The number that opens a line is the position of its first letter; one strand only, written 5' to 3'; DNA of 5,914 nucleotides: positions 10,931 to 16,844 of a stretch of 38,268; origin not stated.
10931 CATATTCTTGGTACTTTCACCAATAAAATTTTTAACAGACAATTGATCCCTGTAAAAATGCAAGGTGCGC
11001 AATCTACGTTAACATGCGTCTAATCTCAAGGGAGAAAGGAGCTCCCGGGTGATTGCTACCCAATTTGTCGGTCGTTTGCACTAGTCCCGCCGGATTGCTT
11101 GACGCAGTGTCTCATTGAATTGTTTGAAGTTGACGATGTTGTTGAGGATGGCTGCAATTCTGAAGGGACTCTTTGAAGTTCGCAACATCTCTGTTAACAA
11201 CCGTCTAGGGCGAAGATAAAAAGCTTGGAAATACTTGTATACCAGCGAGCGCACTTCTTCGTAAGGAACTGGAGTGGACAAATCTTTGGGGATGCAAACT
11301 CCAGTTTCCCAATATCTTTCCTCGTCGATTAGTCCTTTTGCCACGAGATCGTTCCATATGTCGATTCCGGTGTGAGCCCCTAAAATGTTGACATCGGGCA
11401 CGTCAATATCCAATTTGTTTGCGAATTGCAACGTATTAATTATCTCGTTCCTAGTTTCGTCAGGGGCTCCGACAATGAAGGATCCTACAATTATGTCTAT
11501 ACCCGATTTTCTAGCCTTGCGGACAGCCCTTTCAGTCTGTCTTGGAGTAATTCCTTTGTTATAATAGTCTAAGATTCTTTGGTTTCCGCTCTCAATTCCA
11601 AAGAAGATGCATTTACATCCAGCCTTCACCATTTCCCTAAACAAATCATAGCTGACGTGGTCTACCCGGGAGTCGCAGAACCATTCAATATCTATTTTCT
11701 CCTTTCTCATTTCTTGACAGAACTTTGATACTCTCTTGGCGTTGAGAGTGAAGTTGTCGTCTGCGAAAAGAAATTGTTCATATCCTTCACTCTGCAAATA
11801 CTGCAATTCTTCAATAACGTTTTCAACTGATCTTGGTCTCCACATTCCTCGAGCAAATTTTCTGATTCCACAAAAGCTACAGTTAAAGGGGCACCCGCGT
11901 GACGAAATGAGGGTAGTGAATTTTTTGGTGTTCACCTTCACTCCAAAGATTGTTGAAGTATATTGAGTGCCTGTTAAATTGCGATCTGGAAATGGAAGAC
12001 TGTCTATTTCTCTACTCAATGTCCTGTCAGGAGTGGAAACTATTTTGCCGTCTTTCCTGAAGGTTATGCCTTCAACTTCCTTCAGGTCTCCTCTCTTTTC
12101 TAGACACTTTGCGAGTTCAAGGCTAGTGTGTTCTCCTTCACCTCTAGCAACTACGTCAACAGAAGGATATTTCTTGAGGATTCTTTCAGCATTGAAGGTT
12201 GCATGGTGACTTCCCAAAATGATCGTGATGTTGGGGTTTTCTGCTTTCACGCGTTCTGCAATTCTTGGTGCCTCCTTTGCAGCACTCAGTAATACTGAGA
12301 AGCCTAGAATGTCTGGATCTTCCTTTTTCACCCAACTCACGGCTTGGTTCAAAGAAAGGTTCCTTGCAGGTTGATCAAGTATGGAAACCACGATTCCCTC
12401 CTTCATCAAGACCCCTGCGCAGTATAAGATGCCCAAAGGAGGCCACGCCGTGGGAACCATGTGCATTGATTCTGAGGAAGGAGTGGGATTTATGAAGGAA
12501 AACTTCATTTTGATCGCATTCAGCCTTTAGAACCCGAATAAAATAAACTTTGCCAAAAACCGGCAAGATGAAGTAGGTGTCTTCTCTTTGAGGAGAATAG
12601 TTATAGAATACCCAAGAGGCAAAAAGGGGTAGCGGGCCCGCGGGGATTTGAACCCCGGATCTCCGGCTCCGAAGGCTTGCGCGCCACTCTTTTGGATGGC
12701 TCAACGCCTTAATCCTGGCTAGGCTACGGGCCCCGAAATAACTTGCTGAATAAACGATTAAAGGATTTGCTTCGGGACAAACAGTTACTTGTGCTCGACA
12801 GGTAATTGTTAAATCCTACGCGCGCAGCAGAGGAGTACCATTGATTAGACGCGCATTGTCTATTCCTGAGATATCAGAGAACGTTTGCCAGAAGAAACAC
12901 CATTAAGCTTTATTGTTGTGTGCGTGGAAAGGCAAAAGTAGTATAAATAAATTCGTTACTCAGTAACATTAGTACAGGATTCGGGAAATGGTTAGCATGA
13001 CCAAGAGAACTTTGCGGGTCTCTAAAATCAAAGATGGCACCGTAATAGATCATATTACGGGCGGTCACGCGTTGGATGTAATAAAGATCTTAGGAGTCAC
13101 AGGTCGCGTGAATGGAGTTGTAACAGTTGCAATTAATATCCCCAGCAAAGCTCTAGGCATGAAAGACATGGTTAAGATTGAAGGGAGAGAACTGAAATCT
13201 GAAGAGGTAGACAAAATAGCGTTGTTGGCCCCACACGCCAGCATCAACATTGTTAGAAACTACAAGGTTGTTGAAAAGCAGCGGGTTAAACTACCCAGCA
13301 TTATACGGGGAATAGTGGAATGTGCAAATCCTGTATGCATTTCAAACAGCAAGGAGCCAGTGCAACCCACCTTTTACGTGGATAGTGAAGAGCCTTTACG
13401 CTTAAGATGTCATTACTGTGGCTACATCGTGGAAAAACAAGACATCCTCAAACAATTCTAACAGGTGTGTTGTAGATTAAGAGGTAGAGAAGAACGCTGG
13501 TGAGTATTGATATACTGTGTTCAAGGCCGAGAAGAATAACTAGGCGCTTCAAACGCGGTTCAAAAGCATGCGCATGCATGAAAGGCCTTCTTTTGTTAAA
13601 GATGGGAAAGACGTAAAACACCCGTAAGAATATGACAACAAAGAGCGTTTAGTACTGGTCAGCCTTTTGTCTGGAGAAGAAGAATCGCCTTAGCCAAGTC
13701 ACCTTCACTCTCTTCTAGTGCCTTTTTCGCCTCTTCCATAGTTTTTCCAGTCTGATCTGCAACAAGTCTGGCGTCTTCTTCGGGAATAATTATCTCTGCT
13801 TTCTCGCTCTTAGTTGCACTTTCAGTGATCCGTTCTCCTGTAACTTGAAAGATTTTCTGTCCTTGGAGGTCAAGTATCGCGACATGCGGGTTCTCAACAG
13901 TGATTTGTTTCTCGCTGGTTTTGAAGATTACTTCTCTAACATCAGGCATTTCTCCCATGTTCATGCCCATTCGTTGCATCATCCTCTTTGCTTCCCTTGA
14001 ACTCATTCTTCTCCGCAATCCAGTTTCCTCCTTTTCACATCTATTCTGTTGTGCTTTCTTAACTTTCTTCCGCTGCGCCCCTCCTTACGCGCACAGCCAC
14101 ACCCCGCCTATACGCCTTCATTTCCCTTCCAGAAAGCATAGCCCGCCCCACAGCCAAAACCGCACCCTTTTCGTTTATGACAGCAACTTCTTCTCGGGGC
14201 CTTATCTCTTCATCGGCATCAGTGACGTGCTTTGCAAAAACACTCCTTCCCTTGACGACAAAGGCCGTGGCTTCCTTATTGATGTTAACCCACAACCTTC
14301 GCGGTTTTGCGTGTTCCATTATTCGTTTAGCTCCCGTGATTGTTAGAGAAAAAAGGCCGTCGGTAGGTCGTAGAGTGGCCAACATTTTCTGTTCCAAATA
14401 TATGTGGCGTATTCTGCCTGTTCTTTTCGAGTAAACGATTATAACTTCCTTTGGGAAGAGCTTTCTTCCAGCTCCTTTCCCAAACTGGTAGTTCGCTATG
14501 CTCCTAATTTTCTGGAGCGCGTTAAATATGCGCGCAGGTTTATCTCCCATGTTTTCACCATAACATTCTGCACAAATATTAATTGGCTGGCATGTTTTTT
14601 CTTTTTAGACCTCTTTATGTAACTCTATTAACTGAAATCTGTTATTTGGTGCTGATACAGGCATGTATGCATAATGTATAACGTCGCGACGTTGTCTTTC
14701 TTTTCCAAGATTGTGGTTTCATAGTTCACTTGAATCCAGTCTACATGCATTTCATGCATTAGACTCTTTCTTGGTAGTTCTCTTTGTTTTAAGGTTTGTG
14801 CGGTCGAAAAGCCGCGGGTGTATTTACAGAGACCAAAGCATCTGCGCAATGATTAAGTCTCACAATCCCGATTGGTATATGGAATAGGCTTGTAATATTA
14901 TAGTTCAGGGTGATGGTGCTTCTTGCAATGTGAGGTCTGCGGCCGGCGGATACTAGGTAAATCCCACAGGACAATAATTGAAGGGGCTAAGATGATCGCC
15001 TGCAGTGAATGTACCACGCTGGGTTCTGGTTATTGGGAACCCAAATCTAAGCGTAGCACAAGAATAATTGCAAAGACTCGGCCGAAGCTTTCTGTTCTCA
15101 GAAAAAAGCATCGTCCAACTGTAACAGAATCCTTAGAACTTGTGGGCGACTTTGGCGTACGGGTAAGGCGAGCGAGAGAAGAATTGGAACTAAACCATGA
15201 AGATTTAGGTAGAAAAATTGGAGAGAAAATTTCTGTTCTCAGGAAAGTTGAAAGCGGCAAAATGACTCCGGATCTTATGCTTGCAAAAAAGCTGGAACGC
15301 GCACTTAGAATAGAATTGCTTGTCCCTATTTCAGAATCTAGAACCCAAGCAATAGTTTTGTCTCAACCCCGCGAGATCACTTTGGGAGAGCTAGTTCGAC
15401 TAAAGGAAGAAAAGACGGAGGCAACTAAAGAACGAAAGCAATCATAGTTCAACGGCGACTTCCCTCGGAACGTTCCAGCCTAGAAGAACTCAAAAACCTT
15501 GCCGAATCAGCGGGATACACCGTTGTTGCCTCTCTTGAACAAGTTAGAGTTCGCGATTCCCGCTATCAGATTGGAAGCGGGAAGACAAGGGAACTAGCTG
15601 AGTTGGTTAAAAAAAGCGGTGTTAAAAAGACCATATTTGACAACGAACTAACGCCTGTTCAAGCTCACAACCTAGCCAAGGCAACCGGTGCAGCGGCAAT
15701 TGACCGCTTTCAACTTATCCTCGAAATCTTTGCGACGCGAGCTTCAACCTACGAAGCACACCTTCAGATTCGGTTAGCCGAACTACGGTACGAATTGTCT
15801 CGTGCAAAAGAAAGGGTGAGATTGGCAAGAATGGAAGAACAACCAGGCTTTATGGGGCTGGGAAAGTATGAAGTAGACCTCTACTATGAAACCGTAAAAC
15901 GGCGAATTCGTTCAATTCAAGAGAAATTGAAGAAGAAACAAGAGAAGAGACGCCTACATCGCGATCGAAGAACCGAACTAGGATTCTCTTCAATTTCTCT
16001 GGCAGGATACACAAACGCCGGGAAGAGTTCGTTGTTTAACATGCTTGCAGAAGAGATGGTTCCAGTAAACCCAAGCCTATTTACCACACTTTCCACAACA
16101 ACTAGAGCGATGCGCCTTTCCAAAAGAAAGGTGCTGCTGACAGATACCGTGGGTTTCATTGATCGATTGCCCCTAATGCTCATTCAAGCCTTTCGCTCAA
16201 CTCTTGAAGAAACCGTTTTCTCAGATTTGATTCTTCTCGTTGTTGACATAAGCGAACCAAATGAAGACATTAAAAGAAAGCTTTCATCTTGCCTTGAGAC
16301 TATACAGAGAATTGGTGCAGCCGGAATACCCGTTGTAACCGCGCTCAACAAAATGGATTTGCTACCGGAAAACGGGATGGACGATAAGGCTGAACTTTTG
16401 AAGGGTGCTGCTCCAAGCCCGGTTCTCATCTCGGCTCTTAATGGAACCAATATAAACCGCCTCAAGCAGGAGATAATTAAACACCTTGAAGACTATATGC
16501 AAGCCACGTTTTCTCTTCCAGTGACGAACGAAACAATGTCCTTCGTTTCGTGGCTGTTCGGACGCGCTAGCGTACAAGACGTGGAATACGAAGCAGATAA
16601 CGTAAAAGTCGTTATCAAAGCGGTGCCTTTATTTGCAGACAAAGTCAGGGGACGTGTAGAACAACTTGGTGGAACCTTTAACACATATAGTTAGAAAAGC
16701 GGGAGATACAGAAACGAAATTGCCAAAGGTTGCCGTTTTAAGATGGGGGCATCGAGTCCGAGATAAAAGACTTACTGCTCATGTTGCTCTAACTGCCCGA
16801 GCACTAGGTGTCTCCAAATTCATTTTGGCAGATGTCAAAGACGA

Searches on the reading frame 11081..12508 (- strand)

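Call 84: search_protein_families(library=pfam, proteins=[window:11081-12508:-], max_evalue=0.00001)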
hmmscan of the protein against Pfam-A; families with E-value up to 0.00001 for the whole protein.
window:11081-12508:- (475 aa): 2 families
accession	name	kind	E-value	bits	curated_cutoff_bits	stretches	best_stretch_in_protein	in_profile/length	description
PF04055.27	Radical_SAM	-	9.9e-29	101.1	29.5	1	201-363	2-166/166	Radical SAM superfamily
PF02310.24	B12-binding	-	3.3e-22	79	32.1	1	18-132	8-120/121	B12 binding domain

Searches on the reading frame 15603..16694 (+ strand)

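Call 84: search_protein_families(library=pfam, proteins=[window:15603-16694:+], max_evalue=0.00001)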
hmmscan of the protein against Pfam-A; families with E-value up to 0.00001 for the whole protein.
window:15603-16694:+ (363 aa): 5 families
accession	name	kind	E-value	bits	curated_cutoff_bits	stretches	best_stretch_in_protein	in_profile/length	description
PF01926.29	MMR_HSR1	-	4.5e-19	69.1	21.9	1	131-250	2-113/113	50S ribosome-binding GTPase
PF16360.10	GTP-bdg_M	-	8.2e-15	55.6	29.5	1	46-123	1-79/79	GTP-binding GTPase Middle Region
PF13167.11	GTP-bdg_N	-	2.3e-11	44.5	25.4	1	2-44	47-89/89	GTP-binding GTPase N-terminal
PF02421.24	FeoB_N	-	1.4e-09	38.1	27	1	130-291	2-156/156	Ferrous iron transport protein B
PF03193.22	RsgA_GTPase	-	8.8e-07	29.3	30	0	208-293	24-106/174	RsgA GTPase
